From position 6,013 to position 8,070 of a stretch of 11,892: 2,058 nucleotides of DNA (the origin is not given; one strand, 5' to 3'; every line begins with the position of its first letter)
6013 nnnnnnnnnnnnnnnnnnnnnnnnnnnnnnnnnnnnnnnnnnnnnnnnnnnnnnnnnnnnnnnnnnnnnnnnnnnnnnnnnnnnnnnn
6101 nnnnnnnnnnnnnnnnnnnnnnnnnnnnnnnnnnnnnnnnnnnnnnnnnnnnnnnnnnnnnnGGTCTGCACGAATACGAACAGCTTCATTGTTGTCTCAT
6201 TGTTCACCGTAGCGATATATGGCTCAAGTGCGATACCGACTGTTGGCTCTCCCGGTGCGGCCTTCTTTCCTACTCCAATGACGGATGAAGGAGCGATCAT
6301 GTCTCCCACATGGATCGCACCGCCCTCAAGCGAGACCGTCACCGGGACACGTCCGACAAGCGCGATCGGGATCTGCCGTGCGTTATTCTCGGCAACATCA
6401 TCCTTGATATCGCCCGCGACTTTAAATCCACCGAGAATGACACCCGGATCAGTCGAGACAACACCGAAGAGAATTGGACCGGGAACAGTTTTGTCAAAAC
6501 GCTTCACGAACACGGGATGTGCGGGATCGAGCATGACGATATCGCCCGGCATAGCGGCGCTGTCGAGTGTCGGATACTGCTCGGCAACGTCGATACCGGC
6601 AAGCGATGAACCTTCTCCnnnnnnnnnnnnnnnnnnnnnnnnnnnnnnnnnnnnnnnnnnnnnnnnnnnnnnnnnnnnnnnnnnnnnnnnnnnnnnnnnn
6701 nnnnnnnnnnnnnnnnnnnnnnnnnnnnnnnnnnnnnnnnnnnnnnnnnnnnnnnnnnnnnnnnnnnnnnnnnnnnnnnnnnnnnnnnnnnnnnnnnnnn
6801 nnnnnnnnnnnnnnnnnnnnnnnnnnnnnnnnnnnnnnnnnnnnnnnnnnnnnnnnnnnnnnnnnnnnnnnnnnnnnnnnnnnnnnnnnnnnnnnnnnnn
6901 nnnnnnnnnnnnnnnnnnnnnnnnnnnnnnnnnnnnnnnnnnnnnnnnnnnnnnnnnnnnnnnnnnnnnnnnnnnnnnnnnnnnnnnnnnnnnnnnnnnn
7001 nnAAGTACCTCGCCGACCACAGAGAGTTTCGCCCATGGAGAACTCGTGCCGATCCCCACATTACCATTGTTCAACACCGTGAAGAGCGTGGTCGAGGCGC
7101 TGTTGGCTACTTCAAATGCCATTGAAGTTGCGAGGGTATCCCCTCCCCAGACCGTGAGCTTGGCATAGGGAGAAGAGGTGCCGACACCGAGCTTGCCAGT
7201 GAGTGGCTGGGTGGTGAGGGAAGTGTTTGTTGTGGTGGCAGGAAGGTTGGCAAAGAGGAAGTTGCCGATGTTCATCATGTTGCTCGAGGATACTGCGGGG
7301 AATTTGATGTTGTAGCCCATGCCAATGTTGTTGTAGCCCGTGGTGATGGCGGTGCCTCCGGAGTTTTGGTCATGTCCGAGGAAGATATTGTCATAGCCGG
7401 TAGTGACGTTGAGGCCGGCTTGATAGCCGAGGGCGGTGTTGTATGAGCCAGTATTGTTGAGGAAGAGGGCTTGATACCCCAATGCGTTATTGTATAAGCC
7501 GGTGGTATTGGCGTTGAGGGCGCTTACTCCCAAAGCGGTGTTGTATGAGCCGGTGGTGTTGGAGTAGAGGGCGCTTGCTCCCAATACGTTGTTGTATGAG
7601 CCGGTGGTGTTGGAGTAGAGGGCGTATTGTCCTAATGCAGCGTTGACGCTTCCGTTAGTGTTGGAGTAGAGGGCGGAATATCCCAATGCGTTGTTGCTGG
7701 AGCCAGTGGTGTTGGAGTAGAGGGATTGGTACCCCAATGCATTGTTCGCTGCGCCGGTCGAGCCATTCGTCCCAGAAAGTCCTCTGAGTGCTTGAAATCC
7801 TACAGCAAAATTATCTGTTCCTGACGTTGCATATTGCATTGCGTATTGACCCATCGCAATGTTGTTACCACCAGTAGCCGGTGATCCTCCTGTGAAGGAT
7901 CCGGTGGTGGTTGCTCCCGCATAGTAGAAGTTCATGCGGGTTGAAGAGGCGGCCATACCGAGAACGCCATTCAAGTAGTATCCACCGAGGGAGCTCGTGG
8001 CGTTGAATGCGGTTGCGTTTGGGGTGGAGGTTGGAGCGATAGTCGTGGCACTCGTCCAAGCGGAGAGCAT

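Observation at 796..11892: Co-oriented array of a giant tail-fibre/tailspike-like protein plus two secreted tri-lectin (LamG) paralogs: candidate surface attachment/recognition module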

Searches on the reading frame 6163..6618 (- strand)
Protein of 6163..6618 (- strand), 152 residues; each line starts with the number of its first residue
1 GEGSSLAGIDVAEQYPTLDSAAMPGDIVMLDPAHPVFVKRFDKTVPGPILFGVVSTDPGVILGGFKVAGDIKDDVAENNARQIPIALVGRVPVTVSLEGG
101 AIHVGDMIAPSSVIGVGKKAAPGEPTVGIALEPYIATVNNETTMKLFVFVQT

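Call 35: find_related_loci(query=A2, collection=genome_contigs, flank=10000)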
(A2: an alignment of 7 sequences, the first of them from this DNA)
Query A2 (152 aa) in genome_contigs; peptide patterns used: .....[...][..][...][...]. (x = any residue, [..] = any of these).
599 stretches matched a pattern (row limit reached: there are more); 443 encode a relative of the query (tblastn E <= 1e-3); the best 80 are kept; 80 distinct loci.
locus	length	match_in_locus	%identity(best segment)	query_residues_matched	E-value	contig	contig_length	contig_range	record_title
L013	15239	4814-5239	46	2-151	1e-36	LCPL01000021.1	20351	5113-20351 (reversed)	MAG: Parcubacteria group bacterium GW2011_GWC2_48_17 UY29_C0021, whole genome shotgun sequence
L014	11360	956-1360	50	4-151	6e-36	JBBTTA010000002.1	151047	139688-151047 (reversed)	MAG: Patescibacteria group bacterium isolate H41-bin009_1 H41_bin009_1_000000000002, whole genome shotgun sequence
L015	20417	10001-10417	50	4-151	1e-35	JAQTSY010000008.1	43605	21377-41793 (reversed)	MAG: Candidatus Paceibacterota bacterium isolate STB_28 NODE_1779_length_43605_cov_7.682460_Sandtown_B, whole genome sho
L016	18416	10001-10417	47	4-152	8e-34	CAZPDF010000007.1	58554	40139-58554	MAG TPA_asm: uncultured Candidatus Saccharibacteria bacterium isolate SRP178908_co1_311 genome assembly, contig: NODE_25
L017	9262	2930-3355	46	2-146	6e-33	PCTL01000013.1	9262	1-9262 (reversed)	MAG: Candidatus Lloydbacteria bacterium CG22_combo_CG10-13_8_21_14_all_47_15 CG22_scaffold_6049_c, whole genome shotgun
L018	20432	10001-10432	48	2-151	9e-33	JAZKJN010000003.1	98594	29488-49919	MAG: Patescibacteria group bacterium isolate ADI_DC_SW_02_SPN_11032020-bin123 DCSW02SPN_B123_0_000000000003, whole genom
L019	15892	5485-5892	48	4-151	2e-32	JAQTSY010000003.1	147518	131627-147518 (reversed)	MAG: Candidatus Paceibacterota bacterium isolate STB_28 NODE_266_length_147518_cov_7.622976_Sandtown_B, whole genome sho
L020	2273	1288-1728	43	5-151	8e-32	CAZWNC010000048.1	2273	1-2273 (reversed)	MAG TPA_asm: uncultured Candidatus Saccharibacteria bacterium isolate SRP286056_co1_690 genome assembly, contig: NODE_88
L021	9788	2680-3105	40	2-150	3e-28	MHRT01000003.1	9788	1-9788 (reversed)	MAG: Candidatus Taylorbacteria bacterium RIFCSPHIGHO2_12_FULL_45_16 rifcsphigho2_12_scaffold_19351, whole genome shotgun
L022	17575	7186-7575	47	10-152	3e-28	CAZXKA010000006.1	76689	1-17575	MAG TPA_asm: uncultured Candidatus Peribacteria bacterium isolate binchicken_co105_396 genome assembly, contig: NODE_359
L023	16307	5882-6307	40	3-151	7e-28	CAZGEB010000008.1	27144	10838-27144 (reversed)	MAG TPA_asm: uncultured Candidatus Saccharibacteria bacterium isolate SRP278252_co2_93 genome assembly, contig: NODE_348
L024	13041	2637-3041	44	3-150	2e-27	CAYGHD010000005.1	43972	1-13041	MAG TPA_asm: uncultured Candidatus Saccharibacteria bacterium isolate ERP113451_co1_4 genome assembly, contig: NODE_797_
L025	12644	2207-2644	43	4-150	4e-27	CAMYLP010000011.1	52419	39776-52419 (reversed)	MAG: uncultured Patescibacteria group bacterium isolate ES_M_Patescibacteria_01 genome assembly, contig: scaffold_1214,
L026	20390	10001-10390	42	10-148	3e-27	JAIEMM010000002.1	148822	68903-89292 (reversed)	MAG: Patescibacteria group bacterium isolate co.spades.CONCOCT.2.5kb_058 c_000000000003, whole genome shotgun sequence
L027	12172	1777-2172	42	1-151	1e-26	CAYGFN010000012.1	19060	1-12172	MAG TPA_asm: uncultured Candidatus Saccharibacteria bacterium isolate ERP113451_co3_115 genome assembly, contig: NODE_21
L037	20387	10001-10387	46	7-151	2e-24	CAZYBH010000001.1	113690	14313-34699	MAG TPA_asm: uncultured Candidatus Saccharibacteria bacterium isolate SRP257259_co1_236 genome assembly, contig: NODE_14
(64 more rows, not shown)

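Call 41: search_protein_families(library=pfam, proteins=[L013:6632-7396:+, L013:10427-11056:+, L013:11037-11873:+, L013:11877-12986:+, L016:13901-14587:+, L016:14583-15329:+, L037:17491-18192:+, L037:18174-19457:+, L018:11828-12802:+, L018:17159-18025:+], max_evalue=0.001)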
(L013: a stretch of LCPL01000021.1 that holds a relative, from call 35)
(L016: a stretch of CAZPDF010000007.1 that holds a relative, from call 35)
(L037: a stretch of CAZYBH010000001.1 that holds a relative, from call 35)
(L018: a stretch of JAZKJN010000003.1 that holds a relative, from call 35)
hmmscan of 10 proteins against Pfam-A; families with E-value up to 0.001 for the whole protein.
L013:6632-7396:+ (255 aa): 0 families

L013:10427-11056:+ (210 aa): 1 family
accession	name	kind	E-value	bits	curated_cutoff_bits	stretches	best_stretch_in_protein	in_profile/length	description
PF08843.17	AbiEii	-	1.2e-12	48.7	22.5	1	22-70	10-63/238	Nucleotidyl transferase AbiEii toxin, Type IV TA system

L013:11037-11873:+ (279 aa): 1 family
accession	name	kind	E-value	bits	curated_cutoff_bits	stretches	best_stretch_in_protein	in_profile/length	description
PF01797.21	Y1_Tnp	-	8.3e-08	32.8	23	1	116-188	41-118/121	Transposase IS200 like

L013:11877-12986:+ (370 aa): 2 families
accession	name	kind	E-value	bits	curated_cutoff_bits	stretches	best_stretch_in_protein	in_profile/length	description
PF02800.25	Gp_dh_C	-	1.1e-51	174.9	24.4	1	191-348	3-158/158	Glyceraldehyde 3-phosphate dehydrogenase, C-terminal domain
PF00044.30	Gp_dh_N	-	3.7e-37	127.1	31.7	1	30-131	1-100/101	Glyceraldehyde 3-phosphate dehydrogenase, NAD binding domain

L016:13901-14587:+ (229 aa): 1 family
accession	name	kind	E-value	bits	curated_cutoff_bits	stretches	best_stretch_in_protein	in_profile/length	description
PF05635.17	23S_rRNA_IVP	-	6.2e-17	62.2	33.8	1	19-93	1-74/106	23S rRNA-intervening sequence protein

L016:14583-15329:+ (249 aa): 0 families

L037:17491-18192:+ (234 aa): 2 families
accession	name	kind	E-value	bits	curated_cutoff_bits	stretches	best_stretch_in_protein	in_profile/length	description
PF03641.19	Lysine_decarbox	-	8.4e-31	107.3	27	1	90-219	1-129/131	Possible lysine decarboxylase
PF18306.6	LDcluster4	-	1.3e-16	61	26.3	1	47-161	3-114/151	SLOG cluster4 family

L037:18174-19457:+ (428 aa): 1 family
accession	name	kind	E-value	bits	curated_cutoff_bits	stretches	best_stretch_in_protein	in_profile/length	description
PF01702.25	TGT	-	4.8e-131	437.5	26.3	2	155-421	92-348/357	Queuine tRNA-ribosyltransferase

L018:11828-12802:+ (325 aa): 2 families
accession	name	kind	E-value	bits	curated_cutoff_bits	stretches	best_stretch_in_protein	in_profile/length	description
PF13354.11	Beta-lactamase2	-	4.5e-35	121.4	22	1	93-293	2-213/214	Beta-lactamase enzyme family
PF00768.25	Peptidase_S11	-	0.0002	21.3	27.6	1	105-181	28-107/239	D-alanyl-D-alanine carboxypeptidase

L018:17159-18025:+ (289 aa): 0 families

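Call 48: find_related_loci(query=A2, collection=viral_contigs, flank=10000)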
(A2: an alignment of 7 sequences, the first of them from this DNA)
Query A2 (152 aa) in viral_contigs; peptide patterns used: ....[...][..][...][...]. (x = any residue, [..] = any of these).
37 stretches matched a pattern, but none encodes a relative of the query by tblastn (E <= 1e-3).

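Call 61: search_protein_families(library=pfam, proteins=[L016:3-1250:+, L016:1250-2134:+, L016:2208-3647:+, L016:16675-17325:+, L018:462-1853:+, L018:18029-19225:+, L025:10633-11838:+, L017:7793-8452:+, L017:8471-9262:+, L037:19442-20386:-], max_evalue=0.001)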
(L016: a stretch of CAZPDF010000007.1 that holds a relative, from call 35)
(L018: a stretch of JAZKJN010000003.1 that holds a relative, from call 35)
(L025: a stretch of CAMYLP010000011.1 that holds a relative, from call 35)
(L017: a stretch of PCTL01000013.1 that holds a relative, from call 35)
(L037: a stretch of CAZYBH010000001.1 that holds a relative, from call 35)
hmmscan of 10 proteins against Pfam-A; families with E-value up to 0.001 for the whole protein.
L016:3-1250:+ (416 aa): 2 families
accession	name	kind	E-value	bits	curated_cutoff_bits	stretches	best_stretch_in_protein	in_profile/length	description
PF00006.31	ATP-synt_ab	-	4.9e-64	216.3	29.5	1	67-281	1-212/213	ATP synthase alpha/beta family, nucleotide-binding domain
PF00306.32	ATP-synt_ab_C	-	6.3e-06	27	27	1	289-401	1-114/126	ATP synthase alpha/beta chain, C terminal domain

L016:1250-2134:+ (295 aa): 1 family
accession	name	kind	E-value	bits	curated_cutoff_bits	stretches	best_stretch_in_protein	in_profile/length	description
PF00231.24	ATP-synt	-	1.7e-19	71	39.9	1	16-265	9-257/285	ATP synthase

L016:2208-3647:+ (480 aa): 2 families
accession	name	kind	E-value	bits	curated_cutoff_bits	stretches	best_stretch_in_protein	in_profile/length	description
PF00006.31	ATP-synt_ab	-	4.3e-61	206.7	29.5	1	148-364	1-213/213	ATP synthase alpha/beta family, nucleotide-binding domain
PF22919.1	ATP-synt_VA_C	-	4.7e-12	46.3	24.7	1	370-452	6-91/101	C-terminal domain of V and A type ATP synthase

L016:16675-17325:+ (217 aa): 1 family
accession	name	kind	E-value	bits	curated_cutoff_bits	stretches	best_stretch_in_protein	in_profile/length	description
PF01541.30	GIY-YIG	-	2e-12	47.7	22.6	1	15-74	1-63/78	GIY-YIG catalytic domain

L018:462-1853:+ (464 aa): 1 family
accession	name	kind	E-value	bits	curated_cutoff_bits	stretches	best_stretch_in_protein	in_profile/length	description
PF00041.27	fn3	-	7e-05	23.4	25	0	71-137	2-70/84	Fibronectin type III domain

L018:18029-19225:+ (399 aa): 1 family
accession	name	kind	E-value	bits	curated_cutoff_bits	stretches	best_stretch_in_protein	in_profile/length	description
PF01702.25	TGT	-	1.6e-140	468.7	26.3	1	18-394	3-355/357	Queuine tRNA-ribosyltransferase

L025:10633-11838:+ (402 aa): 2 families
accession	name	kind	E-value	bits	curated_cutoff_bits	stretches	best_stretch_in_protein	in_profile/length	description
PF07690.21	MFS_1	-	2e-16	60.3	33.4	2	222-393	2-166/347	Major Facilitator Superfamily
PF12832.13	MFS_1_like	-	3.6e-06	26.7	25.2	1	232-396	15-177/373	MFS_1 like family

L017:7793-8452:+ (220 aa): 1 family
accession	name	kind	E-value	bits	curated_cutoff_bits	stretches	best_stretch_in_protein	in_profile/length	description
PF01797.21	Y1_Tnp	-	2.2e-07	31.4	23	1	69-147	36-119/121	Transposase IS200 like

L017:8471-9262:+ (264 aa): 2 families
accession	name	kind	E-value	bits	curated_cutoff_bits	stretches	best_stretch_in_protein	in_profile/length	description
PF22599.2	SecDF_P1_head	-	2.5e-26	92.2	27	1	174-260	18-104/114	SecDF, P1 head subdomain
PF21760.3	SecD_1st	-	5.1e-15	55.1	27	1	85-151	2-59/60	Protein translocase subunit SecDF, P1 domain, N-terminal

L037:19442-20386:- (315 aa): 1 family
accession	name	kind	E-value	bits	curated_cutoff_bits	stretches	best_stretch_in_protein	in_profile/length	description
PF00294.29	PfkB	-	6.1e-27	95.2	25.8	1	33-292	35-298/302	pfkB family carbohydrate kinase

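Call 71: search_dna_similar(query=window:6163-6618:-, collection=phages, mode=protein, max_evalue=0.001, max_rows=15)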
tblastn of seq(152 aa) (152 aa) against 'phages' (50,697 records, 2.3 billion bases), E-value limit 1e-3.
Records with a match: 2; places in all: 2; records where one place covers at least 80% of the query: 1.
Best place of each record, by identity: <60% 2.
By first word of the organism name: Campylobacter 2.
By host as written in the record: Campylobacter jejuni 1; Campylobacter coli 99-2 1.
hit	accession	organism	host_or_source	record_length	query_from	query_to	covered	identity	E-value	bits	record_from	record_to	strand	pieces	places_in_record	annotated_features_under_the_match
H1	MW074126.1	Campylobacter phage CJLB-14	Campylobacter jejuni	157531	10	131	80%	34.9%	6e-4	44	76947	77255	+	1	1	hypothetical protein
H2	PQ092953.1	Campylobacter phage CC_R7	Campylobacter coli 99-2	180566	46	139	62%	37.9%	8e-4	44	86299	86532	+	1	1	minor tail protein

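Call 72: search_protein_representatives(alignment_id=A2)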
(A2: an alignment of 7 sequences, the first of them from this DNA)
Query: 7 sequences, 146 profile positions. Proteins with E-value up to 0.001 (for the whole library): 22435; up to 1e-10: 10245; up to 1e-30: 765. The best 150 are listed.
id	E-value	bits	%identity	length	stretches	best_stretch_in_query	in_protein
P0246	1.7e-69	248.7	-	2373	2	2-144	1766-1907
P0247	2.9e-66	238.2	-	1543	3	7-143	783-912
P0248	3.1e-64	231.6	-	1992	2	6-145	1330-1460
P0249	3.8e-62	224.8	-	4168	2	1-145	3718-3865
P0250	3.9e-60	218.3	-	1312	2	8-145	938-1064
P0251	1.1e-59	216.9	-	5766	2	4-145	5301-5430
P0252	9.6e-59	213.8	-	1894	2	2-130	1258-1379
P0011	1.5e-58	213.2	-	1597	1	2-145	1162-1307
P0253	1.7e-58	213.0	-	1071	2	3-130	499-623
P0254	4.2e-58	211.7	-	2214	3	2-131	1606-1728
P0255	6.3e-58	211.1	-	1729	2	2-142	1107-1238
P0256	9.0e-58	210.7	-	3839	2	4-145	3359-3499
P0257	1.0e-57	210.4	-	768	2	2-132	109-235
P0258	2.5e-57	209.2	-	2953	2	2-139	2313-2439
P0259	5.0e-57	208.2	-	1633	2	3-145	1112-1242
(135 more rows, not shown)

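Call 79: search_solved_structures(query=A2, max_evalue=10, show_alignments=3)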
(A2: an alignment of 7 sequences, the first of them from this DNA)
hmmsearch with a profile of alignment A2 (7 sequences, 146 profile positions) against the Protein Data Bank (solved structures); distinct sequences matched with E-value up to 10: 2.
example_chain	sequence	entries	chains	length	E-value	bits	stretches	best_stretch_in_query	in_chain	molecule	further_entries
3ot6_A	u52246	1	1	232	0.75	13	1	20-82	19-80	Enoyl-CoA hydratase/isomerase family protein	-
4ktb_A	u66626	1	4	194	1.1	12.5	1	74-118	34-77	Putative uncharacterized protein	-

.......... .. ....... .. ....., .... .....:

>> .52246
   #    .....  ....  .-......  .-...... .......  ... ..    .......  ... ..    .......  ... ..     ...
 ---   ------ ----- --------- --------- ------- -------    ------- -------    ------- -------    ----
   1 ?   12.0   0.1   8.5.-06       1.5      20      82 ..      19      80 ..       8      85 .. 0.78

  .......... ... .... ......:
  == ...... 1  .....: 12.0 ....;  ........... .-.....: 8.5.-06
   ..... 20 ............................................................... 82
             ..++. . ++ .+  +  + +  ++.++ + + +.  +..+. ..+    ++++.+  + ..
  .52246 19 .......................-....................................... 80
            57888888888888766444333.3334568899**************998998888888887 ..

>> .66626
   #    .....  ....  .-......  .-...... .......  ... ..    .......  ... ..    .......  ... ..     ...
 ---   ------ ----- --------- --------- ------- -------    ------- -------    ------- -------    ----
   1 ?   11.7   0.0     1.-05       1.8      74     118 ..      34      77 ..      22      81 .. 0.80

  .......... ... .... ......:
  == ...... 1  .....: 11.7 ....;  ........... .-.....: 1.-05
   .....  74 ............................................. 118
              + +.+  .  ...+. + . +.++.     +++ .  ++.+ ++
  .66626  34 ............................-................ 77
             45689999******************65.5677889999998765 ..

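Call 93: search_protein_families(library=pfam, proteins=[L037:2-11557:+, L016:4103-11161:+, L013:2-6538:+], max_evalue=0.001)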
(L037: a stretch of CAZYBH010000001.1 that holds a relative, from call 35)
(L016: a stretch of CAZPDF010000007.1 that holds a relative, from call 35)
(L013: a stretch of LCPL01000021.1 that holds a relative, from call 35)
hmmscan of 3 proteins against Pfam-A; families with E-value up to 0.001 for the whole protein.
L037:2-11557:+ (3852 aa): 1 family
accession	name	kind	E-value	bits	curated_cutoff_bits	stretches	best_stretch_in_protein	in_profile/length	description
PF11946.13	DUF3463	-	5.3e-05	23.5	31.3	0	2077-2121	42-86/134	Domain of unknown function (DUF3463)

L016:4103-11161:+ (2353 aa): 2 families
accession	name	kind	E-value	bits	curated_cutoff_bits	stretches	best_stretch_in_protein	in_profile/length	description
PF08309.17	LVIVD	-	1.7e-60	200.5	20.2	6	1187-1222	5-39/42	LVIVD repeat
PF05694.17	SBP56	-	6.7e-13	48.7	34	0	1232-1270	311-349/453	56kDa selenium binding protein (SBP56)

L013:2-6538:+ (2179 aa): 1 family
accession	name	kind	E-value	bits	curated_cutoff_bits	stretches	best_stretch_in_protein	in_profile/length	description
PF16403.11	Bact_surface_Ig-like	-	3.6e-07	30.6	27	1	2002-2082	1-71/71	Bacterial surface protein, Ig-like domain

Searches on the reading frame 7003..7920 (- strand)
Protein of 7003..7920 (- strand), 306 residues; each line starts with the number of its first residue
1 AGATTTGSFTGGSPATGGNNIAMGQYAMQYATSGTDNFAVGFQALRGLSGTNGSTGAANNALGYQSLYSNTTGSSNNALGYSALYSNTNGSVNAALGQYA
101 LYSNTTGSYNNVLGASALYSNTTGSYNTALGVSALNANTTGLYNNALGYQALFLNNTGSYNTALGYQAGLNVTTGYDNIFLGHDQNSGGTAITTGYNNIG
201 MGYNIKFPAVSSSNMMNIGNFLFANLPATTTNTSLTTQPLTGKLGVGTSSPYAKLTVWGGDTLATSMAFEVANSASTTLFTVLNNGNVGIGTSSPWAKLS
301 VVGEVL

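Call 74: predict_structure(alignment_id=A3)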
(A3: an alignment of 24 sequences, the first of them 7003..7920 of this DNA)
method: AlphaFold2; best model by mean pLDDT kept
length: 306 residues; sequences in the alignment: 24
mean_pLDDT: 69.4   pTM: 0.66
mean pLDDT of the five models: 69.4, 69.2, 65.4, 65.2, 60.3
residues with pLDDT >= 90: 21; 70-90: 148; 50-70: 76; < 50: 61
segments of 3 or more residues with pLDDT < 50: 1-8, 10-12, 209-211, 224-264, 295-297
pLDDT, mean of each block of 10 residues (from residue 1): 40 64 85 84 77 75 87 86 84 89 86 88 87 84 87 80 81 76 62 67 61 56 47 38 40 42 55 62 70 53 51
secondary structure, 60 per line:
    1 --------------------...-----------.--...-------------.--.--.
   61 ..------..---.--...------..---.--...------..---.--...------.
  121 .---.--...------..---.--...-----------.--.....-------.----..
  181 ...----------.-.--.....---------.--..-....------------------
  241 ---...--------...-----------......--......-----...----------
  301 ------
elements in order: E21-23 E38-40 E60-62 E77-79 E94-96 E111-113 E128-130 E145-147 E162-166 E179-183 E199-203 H219-222 E244-246 E255-257 E269-274 E277-282 E288-290
